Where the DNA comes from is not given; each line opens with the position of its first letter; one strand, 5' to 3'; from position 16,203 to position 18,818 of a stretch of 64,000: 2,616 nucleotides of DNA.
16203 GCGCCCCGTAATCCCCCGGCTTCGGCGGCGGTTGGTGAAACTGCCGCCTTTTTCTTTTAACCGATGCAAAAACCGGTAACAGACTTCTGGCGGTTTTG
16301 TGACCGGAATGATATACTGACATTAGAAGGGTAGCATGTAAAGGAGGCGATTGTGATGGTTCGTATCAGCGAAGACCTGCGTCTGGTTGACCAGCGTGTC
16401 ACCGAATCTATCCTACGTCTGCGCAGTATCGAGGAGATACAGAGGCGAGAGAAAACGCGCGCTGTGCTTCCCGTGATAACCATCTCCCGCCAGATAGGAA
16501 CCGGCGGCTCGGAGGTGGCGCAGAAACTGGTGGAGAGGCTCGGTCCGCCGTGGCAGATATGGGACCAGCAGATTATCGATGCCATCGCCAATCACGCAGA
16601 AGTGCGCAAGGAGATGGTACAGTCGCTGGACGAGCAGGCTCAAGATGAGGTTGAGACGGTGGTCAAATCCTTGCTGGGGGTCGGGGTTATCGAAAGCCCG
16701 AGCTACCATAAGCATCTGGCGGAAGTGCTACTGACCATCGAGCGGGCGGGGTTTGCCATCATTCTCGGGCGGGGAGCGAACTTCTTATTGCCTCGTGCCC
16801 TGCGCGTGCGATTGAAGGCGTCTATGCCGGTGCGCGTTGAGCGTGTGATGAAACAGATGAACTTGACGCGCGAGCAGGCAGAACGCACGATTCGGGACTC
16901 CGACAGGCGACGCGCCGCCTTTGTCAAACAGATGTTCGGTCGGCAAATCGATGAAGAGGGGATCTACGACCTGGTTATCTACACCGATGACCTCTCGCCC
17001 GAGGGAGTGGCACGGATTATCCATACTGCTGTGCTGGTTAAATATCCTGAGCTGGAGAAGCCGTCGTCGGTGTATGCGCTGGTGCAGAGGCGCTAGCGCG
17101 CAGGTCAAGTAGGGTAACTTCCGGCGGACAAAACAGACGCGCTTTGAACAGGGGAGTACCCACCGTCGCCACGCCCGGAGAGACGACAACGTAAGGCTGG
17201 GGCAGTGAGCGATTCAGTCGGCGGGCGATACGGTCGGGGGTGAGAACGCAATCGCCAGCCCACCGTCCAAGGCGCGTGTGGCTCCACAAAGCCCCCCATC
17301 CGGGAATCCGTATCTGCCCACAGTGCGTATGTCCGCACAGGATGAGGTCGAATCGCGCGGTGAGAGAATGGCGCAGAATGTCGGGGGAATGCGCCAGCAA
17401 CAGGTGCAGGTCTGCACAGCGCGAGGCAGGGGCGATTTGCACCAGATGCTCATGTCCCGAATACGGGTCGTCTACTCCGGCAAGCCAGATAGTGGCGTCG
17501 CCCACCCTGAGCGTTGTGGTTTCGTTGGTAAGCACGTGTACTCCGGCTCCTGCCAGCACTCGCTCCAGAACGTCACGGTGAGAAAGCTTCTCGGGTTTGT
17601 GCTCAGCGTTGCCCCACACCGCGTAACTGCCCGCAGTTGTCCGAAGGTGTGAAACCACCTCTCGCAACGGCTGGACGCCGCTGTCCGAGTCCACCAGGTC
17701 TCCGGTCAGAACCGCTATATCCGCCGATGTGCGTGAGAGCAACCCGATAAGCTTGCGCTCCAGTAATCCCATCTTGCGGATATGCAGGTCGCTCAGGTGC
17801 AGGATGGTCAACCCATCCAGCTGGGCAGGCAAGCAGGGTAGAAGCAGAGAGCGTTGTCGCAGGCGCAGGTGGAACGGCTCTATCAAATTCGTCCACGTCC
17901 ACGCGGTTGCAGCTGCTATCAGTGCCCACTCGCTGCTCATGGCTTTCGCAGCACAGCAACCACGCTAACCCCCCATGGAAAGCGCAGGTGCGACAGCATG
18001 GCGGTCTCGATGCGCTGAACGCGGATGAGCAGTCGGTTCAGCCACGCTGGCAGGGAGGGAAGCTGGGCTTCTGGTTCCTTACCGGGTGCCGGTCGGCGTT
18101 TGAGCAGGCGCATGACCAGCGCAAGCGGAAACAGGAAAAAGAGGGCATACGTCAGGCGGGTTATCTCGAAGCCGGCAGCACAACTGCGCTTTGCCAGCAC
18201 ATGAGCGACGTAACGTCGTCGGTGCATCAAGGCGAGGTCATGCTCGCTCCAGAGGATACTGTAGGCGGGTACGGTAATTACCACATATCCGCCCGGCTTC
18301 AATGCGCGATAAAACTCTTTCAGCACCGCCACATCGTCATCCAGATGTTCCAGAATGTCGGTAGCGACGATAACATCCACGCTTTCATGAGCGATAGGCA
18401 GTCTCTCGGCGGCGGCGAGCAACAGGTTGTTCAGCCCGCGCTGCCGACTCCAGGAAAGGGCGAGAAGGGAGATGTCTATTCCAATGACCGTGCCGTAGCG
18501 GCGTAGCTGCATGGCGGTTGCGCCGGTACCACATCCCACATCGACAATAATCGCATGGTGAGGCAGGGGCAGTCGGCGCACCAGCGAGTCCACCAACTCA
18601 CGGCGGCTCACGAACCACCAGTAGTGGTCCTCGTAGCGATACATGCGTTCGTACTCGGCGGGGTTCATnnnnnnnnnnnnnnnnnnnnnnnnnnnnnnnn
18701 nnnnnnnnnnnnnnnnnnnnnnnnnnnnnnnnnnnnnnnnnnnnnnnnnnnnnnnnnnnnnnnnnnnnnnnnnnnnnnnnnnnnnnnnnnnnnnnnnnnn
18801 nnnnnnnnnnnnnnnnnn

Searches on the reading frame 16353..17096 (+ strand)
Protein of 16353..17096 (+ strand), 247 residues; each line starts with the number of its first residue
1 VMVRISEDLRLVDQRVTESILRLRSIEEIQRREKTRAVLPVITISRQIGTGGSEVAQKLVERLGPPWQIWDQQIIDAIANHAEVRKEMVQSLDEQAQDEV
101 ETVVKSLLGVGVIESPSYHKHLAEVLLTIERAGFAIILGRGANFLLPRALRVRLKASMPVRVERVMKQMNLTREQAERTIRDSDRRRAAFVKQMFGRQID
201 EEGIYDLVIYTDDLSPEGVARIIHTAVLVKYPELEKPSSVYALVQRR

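Call 54: search_protein_families(library=pfam, proteins=[window:16353-17096:+])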
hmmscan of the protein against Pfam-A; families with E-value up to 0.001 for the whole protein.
window:16353-17096:+ (247 aa): 1 family
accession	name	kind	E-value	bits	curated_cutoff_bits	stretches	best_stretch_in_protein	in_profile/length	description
PF13189.12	Cytidylate_kin2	-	2.1e-38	132.7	28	1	41-212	1-175/176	Cytidylate kinase-like family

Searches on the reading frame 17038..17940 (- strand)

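Call 54: search_protein_families(library=pfam, proteins=[window:17038-17940:-])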
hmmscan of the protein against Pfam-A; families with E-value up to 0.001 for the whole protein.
window:17038-17940:- (300 aa): 2 families
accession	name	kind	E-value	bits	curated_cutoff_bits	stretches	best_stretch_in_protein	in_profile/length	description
PF00149.33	Metallophos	-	7.1e-07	30.3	21.5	1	45-207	2-190/191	Calcineurin-like phosphoesterase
PF12850.12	Metallophos_2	-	5.4e-06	26.9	27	1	45-208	2-119/154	Calcineurin-like phosphoesterase superfamily domain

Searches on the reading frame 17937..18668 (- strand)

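Call 54: search_protein_families(library=pfam, proteins=[window:17937-18668:-])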
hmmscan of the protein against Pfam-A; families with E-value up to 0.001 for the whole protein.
window:17937-18668:- (243 aa): 9 families
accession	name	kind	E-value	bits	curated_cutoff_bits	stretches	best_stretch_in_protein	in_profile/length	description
PF08241.18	Methyltransf_11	-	2.8e-22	79.6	21.2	1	42-131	1-95/95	Methyltransferase domain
PF13649.12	Methyltransf_25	-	1.6e-17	64.4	27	1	41-127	1-97/97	Methyltransferase domain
PF13489.12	Methyltransf_23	-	2.5e-16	60.3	27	1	22-169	5-161/164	Methyltransferase domain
PF13847.12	Methyltransf_31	-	5.1e-15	55.9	27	1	41-135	7-113/145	Methyltransferase domain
PF08242.18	Methyltransf_12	-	1.3e-14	55.2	30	1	42-128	1-97/98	Methyltransferase domain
PF01209.24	Ubie_methyltran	-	1.7e-09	37.8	20.1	1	40-131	50-151/233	ubiE/COQ5 methyltransferase family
PF05148.21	Methyltransf_8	-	8.8e-07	29.4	27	1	6-132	44-157/219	Hypothetical methyltransferase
PF06325.19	PrmA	-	0.00013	22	22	1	39-131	163-258/296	Ribosomal protein L11 methyltransferase (PrmA)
PF02353.26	CMAS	-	0.00048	20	27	1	26-131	51-164/273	Mycolic acid cyclopropane synthetase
